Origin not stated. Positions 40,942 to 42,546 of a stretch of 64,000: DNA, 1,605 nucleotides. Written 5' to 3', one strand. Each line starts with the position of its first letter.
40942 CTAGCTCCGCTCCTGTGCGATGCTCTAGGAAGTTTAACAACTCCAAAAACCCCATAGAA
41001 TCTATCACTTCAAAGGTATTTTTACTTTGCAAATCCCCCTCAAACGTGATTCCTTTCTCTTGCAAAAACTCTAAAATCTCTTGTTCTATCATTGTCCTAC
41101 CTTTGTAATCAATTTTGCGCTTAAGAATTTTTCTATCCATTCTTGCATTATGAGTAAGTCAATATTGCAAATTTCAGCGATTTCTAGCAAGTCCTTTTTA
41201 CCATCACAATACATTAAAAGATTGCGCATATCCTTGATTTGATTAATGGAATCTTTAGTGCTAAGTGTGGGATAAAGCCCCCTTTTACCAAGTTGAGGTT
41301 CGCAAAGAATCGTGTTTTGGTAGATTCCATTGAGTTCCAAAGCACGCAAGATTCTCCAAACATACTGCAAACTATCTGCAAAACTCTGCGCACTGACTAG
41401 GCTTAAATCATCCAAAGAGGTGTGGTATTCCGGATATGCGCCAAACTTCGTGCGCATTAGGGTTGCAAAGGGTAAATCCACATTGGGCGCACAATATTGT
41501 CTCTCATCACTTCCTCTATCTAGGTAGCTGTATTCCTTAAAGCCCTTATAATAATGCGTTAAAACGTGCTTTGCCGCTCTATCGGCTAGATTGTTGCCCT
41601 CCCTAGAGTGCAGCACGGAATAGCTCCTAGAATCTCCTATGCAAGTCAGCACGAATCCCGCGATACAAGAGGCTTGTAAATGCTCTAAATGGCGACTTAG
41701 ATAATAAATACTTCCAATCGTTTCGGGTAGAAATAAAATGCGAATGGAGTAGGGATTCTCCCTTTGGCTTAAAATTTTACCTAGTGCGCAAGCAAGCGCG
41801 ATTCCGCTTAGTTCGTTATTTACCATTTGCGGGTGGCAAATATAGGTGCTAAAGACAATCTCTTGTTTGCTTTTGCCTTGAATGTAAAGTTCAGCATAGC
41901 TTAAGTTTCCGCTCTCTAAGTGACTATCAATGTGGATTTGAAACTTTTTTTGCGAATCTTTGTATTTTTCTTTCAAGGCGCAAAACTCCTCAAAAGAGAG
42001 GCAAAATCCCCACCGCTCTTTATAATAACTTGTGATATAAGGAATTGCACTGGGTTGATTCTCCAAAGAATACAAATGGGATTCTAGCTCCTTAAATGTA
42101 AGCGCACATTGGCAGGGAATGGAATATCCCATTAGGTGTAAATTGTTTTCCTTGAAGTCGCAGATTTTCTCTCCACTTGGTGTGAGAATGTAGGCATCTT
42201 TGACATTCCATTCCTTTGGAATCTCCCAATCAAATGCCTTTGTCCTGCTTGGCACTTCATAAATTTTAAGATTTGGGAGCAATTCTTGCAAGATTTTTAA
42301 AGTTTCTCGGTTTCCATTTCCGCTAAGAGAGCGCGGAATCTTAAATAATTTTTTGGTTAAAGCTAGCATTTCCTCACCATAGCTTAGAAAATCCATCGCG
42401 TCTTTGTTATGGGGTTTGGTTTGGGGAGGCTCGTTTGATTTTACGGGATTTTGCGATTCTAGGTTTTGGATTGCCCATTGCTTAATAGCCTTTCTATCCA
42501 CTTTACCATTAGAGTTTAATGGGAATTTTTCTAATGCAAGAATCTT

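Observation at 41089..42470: Unusual fusion: adenylation domain joined to a COG4310 aminopeptidase-like (DUF2172/DUF4910 + winged-helix) module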

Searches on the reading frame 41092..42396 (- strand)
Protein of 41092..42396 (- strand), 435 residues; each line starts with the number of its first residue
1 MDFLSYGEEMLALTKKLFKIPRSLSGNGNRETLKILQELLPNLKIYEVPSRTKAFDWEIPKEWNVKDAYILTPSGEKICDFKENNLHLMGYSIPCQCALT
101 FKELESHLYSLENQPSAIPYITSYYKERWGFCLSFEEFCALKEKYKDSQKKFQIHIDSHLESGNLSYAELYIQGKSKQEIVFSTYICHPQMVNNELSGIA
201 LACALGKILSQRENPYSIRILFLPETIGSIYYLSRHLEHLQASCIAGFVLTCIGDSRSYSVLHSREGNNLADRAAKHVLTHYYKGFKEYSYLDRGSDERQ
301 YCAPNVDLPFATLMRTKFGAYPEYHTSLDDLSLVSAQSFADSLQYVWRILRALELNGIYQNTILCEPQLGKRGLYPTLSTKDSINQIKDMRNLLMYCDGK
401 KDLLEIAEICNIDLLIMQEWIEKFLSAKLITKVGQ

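Call 25: search_solved_structures(query=window:41092-42396:-, show_alignments=1, max_evalue=0.01)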
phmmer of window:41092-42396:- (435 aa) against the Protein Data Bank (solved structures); distinct sequences matched with E-value up to 0.01: 1.
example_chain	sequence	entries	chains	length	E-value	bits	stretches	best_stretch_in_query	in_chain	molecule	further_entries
3k9t_A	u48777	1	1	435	1.9e-96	326.5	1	7-409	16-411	putative peptidase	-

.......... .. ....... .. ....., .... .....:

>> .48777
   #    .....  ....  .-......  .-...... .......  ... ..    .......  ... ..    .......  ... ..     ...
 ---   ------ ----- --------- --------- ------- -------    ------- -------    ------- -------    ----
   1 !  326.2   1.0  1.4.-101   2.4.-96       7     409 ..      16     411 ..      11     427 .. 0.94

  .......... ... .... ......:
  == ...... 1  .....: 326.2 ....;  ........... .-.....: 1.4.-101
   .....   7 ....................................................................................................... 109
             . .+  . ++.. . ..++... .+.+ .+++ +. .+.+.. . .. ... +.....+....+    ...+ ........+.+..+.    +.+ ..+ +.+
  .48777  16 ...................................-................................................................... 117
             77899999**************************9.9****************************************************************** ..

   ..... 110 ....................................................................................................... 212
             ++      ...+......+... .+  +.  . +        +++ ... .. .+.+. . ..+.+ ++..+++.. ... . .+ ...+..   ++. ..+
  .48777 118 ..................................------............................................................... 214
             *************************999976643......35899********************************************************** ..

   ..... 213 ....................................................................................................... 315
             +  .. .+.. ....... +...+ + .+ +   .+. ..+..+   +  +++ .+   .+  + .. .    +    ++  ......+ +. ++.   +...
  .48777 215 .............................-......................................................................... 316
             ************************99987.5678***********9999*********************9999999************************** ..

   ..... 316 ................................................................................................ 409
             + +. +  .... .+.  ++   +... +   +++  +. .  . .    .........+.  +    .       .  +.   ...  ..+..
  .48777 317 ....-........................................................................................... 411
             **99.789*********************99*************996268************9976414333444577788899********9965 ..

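Call 26: find_homologous_proteins(query=window:41092-42396:-, max_evalue=0.00001)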
Query window:41092-42396:- (435 aa): 8000 proteins with E <= 0.00001 among 8000 candidates; the best 120 are listed.
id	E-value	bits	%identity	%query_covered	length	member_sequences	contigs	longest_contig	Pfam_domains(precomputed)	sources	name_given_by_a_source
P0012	7.6e-259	877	86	100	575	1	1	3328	PF09940.17,PF16221.12,PF16254.11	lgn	-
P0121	4.8e-211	719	74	96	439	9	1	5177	PF09940.17,PF16221.12,PF16254.11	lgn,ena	-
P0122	5.1e-210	716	71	99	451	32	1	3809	PF09940.17,PF16221.12,PF16254.11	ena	-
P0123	2.4e-208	710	72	97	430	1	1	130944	PF09940.17,PF16221.12,PF16254.11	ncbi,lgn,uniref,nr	ncbi:DUF4910 domain-containing protein [Helicobacter sp. MIT 11-5569]|uniref:DUF4910 domain-containi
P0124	3.7e-188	644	76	83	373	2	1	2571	PF09940.17,PF16221.12,PF16254.11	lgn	-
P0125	1.0e-183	629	64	98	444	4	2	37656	PF09940.17,PF16221.12,PF16254.11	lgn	-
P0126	1.2e-181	622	65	98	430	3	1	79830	PF09940.17,PF16221.12,PF16254.11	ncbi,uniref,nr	ncbi:aminopeptidase [Helicobacter valdiviensis]|uniref:Aminopeptidase n=1 Tax=Helicobacter valdivien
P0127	1.0e-178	612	63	98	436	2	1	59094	PF09940.17,PF16221.12,PF16254.11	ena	-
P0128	4.2e-176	604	62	98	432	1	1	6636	PF09940.17,PF16221.12,PF16254.11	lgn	-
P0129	1.0e-156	540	56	97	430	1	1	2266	PF09940.17,PF16221.12,PF16254.11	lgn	-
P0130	1.3e-153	530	56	97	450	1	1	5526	PF09940.17,PF16221.12,PF16254.11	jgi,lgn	jgi:aminopeptidase-like protein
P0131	1.5e-152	526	56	98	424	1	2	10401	PF09940.17,PF16221.12,PF16254.11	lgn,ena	-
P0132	3.8e-152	525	54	98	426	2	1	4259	PF09940.17,PF16221.12,PF16254.11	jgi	-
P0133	4.7e-152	525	55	98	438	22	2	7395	PF09940.17,PF16221.12,PF16254.11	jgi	jgi:aminopeptidase-like protein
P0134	8.0e-152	524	54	98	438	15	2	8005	PF09940.17,PF16221.12,PF16254.11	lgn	-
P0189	7.5e-148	511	54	97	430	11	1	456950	PF09940.17,PF16221.12,PF16254.11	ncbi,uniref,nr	ncbi:DUF4910 domain-containing protein [Vibrio cholerae]|uniref:DUF4910 domain-containing protein n=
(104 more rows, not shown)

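Call 30: find_encoding_contigs(protein=P0123, flank=10000, max_places=2)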
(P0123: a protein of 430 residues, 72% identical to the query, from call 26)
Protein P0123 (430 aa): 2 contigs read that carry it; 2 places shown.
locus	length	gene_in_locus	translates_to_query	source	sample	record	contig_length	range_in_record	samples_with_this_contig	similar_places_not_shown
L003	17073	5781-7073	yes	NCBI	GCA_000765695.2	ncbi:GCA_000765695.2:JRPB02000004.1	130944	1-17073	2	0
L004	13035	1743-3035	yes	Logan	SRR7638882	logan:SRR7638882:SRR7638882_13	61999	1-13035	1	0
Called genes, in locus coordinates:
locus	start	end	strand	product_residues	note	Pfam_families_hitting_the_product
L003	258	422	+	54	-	-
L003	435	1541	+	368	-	-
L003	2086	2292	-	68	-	-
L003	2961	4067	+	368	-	-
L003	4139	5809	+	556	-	PF00501:AMP-binding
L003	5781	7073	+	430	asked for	PF16254:DUF4910, PF09940:DUF2172, PF16221:HTH_47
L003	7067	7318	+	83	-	PF00550:PP-binding (weak)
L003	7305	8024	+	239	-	-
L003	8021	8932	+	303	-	PF02522:Antibiotic_NAT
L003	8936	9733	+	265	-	PF00551:Formyl_trans_N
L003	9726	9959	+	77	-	-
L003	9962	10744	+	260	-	PF02522:Antibiotic_NAT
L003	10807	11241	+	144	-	-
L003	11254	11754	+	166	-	PF00460:Flg_bb_rod, PF06429:Flg_bbr_C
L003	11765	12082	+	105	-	PF02049:FliE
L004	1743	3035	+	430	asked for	PF16254:DUF4910, PF09940:DUF2172, PF16221:HTH_47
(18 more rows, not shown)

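Call 36: find_encoding_contigs(protein=P0126, flank=8000, max_places=1)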
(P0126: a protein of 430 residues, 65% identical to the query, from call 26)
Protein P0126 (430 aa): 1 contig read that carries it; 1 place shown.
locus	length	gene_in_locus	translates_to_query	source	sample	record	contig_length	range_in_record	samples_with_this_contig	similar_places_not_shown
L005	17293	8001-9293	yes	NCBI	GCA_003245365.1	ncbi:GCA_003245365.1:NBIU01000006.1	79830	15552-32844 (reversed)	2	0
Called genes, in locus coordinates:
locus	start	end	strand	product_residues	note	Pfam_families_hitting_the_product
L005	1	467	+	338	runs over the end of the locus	PF13187:Fer4_9 (faint), PF13237:Fer4_10 (faint), PF12838:Fer4_7 (weak), PF13247:Fer4_11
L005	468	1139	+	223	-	PF01292:Ni_hydr_CYTB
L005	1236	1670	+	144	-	-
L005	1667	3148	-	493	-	PF11074:DUF2779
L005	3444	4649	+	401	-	PF00764:Arginosuc_synth, PF20979:Arginosuc_syn_C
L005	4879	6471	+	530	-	PF00005:ABC_tran, PF02463:SMC_N (faint), PF03193:RsgA_GTPase (faint), PF13555:AAA_29 (faint), PF13304:AAA_21 (faint), PF12848:ABC_tran_Xtn, PF00005:ABC_tran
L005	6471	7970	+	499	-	PF00501:AMP-binding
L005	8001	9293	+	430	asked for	PF16254:DUF4910, PF09940:DUF2172, PF16221:HTH_47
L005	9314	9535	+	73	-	PF00550:PP-binding (weak)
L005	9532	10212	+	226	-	-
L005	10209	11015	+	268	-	PF02522:Antibiotic_NAT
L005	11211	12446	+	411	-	PF03616:Glt_symporter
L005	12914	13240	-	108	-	PF02152:FolB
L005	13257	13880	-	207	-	-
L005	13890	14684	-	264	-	PF02470:MlaD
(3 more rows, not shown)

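Call 37: find_encoding_contigs(protein=P0189, flank=10000, max_places=1)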
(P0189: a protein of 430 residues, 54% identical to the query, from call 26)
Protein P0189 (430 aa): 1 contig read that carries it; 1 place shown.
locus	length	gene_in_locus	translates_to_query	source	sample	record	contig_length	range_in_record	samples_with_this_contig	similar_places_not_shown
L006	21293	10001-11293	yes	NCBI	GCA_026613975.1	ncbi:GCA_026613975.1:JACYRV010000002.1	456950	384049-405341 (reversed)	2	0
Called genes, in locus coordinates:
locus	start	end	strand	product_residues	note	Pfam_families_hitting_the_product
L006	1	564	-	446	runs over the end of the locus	PF13742:tRNA_anti_2, PF01336:tRNA_anti-codon, PF02601:Exonuc_VII_L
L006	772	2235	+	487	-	PF00478:IMPDH, PF03060:NMO (faint), PF00571:CBS, PF01070:FMN_dh (weak)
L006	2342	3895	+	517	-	PF00117:GATase, PF07722:Peptidase_C26 (weak), PF02540:NAD_synthase, PF00958:GMP_synt_C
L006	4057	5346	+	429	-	PF00589:Phage_integrase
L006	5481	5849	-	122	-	-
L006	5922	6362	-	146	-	PF20346:DUF6641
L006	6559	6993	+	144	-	PF23343:REP_ORF2-G2P (weak)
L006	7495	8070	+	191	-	PF00589:Phage_integrase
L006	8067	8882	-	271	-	-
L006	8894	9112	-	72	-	-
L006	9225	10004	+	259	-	PF02522:Antibiotic_NAT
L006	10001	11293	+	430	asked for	PF16254:DUF4910, PF09940:DUF2172, PF16221:HTH_47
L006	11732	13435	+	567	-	PF00182:Glyco_hydro_19, PF02839:CBM_5_12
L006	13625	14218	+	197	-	PF01184:Gpr1_Fun34_YaaH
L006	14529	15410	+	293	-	PF00857:Isochorismatase, PF00550:PP-binding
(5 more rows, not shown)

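Call 44: find_related_loci(query=A2, collection=genome_contigs, flank=10000)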
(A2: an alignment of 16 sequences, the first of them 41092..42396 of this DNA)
Query A2 (435 aa) in genome_contigs; peptide patterns used: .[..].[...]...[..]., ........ (x = any residue, [..] = any of these).
600 stretches matched a pattern (row limit reached: there are more); 594 encode a relative of the query (tblastn E <= 1e-3); the best 80 are kept; 80 distinct loci.
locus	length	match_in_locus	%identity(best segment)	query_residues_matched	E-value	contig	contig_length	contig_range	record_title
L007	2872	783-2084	72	1-432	0e+0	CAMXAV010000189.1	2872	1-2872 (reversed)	MAG TPA_asm: uncultured Helicobacter sp. isolate SRR14411261_bin.10_metawrap_v1.3_MAG genome assembly, contig: NODE.8619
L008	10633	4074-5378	71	3-435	0e+0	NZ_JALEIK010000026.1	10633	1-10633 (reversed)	MAG: Helicobacter sp. isolate SUG33 k141_864294, whole genome shotgun sequence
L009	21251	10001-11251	55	7-430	1e-156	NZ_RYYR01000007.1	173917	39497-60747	Lysinibacillus antri strain SYSU K30002 SYSU_K30002_Contig7, whole genome shotgun sequence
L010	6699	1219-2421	56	1-408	4e-156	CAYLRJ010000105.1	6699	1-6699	MAG TPA_asm: uncultured Anaerolineaceae bacterium isolate binchicken_co219_197 genome assembly, contig: k141_1085773, wh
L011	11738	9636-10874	54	7-424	2e-154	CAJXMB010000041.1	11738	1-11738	MAG TPA_asm: uncultured Nitratiruptor sp. isolate SRR4023290_bin.27_MetaBAT_v2.12.1_MAG genome assembly, contig: NODE_90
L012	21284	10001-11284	53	1-433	1e-152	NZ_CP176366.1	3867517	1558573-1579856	Methanospirillum stamsii strain Pt1 chromosome, complete genome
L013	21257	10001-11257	53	5-430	2e-151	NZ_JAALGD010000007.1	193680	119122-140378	Brevibacillus sp. SYP-B805 NODE_7, whole genome shotgun sequence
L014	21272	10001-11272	53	3-430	1e-150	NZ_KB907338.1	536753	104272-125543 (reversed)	Novispirillum itersonii subsp. itersonii ATCC 12639 G365DRAFT_scaffold00002.2, whole genome shotgun sequence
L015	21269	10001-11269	52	7-435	1e-150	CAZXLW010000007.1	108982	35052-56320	MAG TPA_asm: uncultured Pirellulaceae bacterium isolate SRP114822_co2_88 genome assembly, contig: NODE_96_length_108982_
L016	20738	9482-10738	51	7-430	8e-151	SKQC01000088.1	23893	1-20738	MAG: Myxococcales bacterium isolate CSSed162cmA_402 CSSed16-2cmA-3783, whole genome shotgun sequence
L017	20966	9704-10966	52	7-433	2e-150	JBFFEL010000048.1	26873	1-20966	MAG: Anaerolineales bacterium isolate Mix_mud13.2021.11.71 k141_146228_length_26873_cov_12.7876, whole genome shotgun se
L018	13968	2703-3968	53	7-433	8e-150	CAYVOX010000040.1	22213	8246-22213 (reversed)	MAG TPA_asm: uncultured Anaerolineaceae bacterium isolate binchicken_co22_236 genome assembly, contig: NODE_2492_length_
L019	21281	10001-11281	52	1-434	5e-149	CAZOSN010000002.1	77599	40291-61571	MAG TPA_asm: uncultured Oligoflexales bacterium isolate SRP342105_co1_288 genome assembly, contig: NODE_397_length_77599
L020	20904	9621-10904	52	2-430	6e-149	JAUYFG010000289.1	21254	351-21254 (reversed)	MAG: Pseudomonadota bacterium isolate C21_maxbin.011 C21_k141_109706, whole genome shotgun sequence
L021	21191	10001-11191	54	7-408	8e-149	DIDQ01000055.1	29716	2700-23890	MAG TPA_asm: Anaerolineales bacterium UBA5796 UBA5796_contig_24, whole genome shotgun sequence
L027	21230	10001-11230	53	4-418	7e-148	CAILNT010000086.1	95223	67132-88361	MAG: uncultured proteobacterium isolate MJ120716A_bin-0950 genome assembly, contig: bin-0950:086/132, whole genome shotg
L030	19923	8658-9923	53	2-430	2e-147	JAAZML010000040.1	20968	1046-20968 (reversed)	MAG: Clostridium sp. isolate AS23ysBPME_38 127212_AS23, whole genome shotgun sequence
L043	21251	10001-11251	51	7-430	3e-145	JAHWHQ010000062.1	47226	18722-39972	MAG: Candidatus Woesearchaeota archaeon isolate MP5_5_87 k127_42902237, whole genome shotgun sequence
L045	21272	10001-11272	53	7-433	3e-145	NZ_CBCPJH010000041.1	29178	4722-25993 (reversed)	Psychrobacter glacincola strain SF1672 isolate SF1672 40, whole genome shotgun sequence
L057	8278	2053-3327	50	1-430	2e-144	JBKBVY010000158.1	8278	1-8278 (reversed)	MAG: Roseateles sp. isolate 21I_061.bin.20 NODE_160_length_8278_cov_6.592245, whole genome shotgun sequence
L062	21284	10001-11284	50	1-432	8e-144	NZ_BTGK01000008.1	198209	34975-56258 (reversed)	Pseudoalteromonas sp. MTN2-4 Contig08, whole genome shotgun sequence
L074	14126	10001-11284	48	1-433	4e-143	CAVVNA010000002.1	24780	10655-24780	MAG: uncultured Acidobacteriaceae bacterium isolate MFD09222.bin.3.45 genome assembly, contig: contig_106422, whole geno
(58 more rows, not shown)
